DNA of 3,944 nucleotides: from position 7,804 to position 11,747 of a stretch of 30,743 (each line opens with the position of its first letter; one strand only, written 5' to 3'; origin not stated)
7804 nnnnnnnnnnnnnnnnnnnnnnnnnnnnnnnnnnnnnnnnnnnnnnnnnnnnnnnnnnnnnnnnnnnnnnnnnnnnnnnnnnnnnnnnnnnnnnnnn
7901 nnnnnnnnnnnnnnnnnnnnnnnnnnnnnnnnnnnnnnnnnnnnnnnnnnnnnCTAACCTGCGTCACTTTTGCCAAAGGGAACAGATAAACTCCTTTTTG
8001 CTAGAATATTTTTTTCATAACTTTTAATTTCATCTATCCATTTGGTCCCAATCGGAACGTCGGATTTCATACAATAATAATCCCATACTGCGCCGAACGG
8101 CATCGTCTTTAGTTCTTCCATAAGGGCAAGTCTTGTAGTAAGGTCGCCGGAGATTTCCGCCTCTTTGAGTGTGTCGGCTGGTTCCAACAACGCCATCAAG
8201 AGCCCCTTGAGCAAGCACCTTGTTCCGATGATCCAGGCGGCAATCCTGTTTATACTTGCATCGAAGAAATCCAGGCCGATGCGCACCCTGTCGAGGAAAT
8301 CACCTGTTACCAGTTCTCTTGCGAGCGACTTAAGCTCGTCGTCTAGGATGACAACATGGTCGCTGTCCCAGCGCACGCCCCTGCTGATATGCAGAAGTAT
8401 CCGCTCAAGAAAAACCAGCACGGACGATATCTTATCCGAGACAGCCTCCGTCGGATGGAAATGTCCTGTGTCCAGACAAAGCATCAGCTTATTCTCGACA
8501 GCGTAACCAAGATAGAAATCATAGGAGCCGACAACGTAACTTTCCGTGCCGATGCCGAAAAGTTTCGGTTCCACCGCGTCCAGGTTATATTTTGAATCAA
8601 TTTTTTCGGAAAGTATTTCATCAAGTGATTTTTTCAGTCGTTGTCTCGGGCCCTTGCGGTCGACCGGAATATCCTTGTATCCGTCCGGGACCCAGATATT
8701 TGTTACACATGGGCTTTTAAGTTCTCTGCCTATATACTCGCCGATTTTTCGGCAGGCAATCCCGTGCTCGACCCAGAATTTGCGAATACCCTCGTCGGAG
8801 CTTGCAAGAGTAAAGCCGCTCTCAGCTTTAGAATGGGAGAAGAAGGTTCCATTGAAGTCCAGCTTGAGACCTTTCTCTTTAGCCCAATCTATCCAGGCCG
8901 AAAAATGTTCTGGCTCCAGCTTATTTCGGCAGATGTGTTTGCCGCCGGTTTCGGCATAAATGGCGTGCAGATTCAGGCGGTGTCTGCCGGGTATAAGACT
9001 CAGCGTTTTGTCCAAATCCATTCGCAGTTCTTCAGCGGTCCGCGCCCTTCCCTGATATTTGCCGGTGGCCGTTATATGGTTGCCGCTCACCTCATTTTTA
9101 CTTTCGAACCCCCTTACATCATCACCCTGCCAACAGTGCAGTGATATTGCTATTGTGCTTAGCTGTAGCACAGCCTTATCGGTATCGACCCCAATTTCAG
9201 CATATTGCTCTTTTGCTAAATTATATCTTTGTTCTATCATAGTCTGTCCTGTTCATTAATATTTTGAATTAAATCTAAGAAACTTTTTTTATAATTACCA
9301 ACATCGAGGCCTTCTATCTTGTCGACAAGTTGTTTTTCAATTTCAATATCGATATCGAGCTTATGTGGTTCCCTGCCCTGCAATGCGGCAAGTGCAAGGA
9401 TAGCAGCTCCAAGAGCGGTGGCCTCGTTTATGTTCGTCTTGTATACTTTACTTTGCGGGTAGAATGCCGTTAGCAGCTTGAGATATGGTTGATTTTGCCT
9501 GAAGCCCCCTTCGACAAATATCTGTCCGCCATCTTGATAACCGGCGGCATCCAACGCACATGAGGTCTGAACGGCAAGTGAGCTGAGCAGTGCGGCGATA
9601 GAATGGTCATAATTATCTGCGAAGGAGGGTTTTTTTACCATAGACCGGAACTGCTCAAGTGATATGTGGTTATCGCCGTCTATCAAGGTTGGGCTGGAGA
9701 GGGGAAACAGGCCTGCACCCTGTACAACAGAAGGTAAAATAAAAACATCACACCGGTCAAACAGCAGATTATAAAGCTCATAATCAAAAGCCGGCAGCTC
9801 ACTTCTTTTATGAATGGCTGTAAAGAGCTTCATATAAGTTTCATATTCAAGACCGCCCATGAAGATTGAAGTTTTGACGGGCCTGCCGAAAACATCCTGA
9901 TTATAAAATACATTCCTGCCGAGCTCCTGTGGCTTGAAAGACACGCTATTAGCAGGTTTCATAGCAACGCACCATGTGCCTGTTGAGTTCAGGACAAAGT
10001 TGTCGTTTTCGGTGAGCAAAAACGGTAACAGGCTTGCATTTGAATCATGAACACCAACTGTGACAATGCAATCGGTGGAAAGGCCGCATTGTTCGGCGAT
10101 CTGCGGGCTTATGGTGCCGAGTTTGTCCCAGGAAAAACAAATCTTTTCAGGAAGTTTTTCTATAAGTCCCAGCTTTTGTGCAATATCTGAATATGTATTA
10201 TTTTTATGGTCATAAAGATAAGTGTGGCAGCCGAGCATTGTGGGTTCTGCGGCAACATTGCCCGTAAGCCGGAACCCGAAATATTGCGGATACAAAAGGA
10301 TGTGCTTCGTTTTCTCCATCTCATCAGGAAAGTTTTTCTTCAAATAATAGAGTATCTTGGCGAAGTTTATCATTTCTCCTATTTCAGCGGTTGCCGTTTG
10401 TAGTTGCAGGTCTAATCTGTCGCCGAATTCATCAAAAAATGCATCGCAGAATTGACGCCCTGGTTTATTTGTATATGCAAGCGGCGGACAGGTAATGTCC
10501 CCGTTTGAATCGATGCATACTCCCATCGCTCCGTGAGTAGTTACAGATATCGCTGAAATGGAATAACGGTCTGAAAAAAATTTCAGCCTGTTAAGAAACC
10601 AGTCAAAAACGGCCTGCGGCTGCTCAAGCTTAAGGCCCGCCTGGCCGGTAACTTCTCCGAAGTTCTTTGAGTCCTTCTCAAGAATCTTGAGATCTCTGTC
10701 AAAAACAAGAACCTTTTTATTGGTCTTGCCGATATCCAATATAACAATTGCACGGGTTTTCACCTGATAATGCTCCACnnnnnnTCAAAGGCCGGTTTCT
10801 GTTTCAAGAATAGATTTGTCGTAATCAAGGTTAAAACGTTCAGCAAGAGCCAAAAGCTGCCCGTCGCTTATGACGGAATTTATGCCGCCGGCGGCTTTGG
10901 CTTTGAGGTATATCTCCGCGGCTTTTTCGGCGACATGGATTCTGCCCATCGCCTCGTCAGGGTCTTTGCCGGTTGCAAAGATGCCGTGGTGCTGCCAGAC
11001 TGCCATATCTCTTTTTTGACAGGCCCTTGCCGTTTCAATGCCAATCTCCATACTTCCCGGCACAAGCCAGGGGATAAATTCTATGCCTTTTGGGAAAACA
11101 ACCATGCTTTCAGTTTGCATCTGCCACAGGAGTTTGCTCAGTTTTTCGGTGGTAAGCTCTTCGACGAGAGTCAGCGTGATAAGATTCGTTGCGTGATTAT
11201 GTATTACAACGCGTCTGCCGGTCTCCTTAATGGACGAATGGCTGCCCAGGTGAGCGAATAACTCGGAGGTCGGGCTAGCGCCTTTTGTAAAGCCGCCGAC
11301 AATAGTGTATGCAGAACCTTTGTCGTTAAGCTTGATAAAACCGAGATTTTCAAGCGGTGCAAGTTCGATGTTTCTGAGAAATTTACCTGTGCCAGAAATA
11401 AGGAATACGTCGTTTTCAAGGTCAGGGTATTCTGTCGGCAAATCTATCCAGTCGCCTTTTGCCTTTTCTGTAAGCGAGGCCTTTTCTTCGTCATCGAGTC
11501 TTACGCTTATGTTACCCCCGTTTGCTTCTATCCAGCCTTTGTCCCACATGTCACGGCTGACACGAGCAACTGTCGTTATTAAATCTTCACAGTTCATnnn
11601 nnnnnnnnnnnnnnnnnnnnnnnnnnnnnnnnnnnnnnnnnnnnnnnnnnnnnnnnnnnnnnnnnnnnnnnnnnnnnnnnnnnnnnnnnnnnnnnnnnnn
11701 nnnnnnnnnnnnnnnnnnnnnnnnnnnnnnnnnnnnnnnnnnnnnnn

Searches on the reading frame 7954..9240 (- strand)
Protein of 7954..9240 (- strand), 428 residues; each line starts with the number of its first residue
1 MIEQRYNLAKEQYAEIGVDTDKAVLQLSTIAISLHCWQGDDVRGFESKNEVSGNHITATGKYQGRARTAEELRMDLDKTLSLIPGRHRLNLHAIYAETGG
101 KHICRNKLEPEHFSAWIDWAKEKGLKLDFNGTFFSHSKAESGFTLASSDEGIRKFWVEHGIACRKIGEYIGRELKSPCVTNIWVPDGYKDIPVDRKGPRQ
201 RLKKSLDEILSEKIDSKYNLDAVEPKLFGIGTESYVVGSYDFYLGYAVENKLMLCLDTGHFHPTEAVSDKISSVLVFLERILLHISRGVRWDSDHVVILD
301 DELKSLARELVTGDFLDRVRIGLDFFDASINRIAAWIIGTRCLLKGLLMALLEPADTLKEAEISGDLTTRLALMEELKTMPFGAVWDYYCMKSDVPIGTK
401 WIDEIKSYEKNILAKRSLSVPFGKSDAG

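Call 77: search_protein_families(library=pfam, proteins=[window:7954-9240:-], max_evalue=0.001)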
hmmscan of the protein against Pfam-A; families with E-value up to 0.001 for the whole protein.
window:7954-9240:- (428 aa): 1 family
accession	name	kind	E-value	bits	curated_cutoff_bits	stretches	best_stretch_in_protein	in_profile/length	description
PF06134.17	RhaA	-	6.1e-203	675.1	22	1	2-416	3-417/417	L-rhamnose isomerase (RhaA)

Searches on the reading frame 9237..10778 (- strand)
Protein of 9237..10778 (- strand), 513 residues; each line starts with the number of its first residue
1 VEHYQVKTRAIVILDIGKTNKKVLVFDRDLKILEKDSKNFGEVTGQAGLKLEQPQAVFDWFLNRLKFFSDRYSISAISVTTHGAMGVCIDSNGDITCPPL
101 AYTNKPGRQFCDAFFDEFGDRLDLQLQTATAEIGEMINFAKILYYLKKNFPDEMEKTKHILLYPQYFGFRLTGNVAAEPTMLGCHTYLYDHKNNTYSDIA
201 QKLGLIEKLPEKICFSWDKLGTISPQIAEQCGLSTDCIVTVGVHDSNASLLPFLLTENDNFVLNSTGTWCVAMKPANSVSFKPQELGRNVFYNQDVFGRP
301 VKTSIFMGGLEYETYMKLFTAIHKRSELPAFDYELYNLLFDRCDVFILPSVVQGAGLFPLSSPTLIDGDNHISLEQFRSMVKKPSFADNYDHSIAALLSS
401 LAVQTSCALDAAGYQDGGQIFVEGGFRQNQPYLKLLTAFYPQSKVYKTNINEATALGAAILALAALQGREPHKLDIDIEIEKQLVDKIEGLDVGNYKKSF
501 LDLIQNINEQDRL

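Call 77: search_protein_families(library=pfam, proteins=[window:9237-10778:-], max_evalue=0.001)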
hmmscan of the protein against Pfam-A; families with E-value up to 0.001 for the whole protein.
window:9237-10778:- (513 aa): 3 families
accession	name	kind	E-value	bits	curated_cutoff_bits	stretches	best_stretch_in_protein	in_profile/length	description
PF21546.3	FGGY_C_2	-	2.1e-25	90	27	1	261-462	4-185/191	Carbohydrate kinase FGGY, C-terminal domain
PF00370.27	FGGY_N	-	7.4e-19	68.7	28.8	1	11-251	2-244/245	FGGY family of carbohydrate kinases, N-terminal domain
PF02782.22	FGGY_C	-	2.4e-05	24.7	27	1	390-465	120-197/198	FGGY family of carbohydrate kinases, C-terminal domain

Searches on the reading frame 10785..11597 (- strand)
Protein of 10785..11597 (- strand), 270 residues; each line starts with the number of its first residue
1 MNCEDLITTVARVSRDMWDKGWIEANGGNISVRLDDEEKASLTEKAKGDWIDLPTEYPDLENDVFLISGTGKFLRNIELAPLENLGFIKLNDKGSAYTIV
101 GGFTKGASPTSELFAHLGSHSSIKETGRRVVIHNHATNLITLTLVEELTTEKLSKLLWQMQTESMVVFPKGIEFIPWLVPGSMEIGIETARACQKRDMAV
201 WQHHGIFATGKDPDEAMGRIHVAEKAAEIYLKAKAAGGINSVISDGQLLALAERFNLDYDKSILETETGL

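Call 77: search_protein_families(library=pfam, proteins=[window:10785-11597:-], max_evalue=0.001)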
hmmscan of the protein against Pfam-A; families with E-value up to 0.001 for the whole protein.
window:10785-11597:- (270 aa): 1 family
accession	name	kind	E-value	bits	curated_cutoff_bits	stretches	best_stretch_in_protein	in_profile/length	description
PF00596.27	Aldolase_II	-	4.2e-29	102.2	22.2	1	10-231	3-183/183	Class II Aldolase and Adducin N-terminal domain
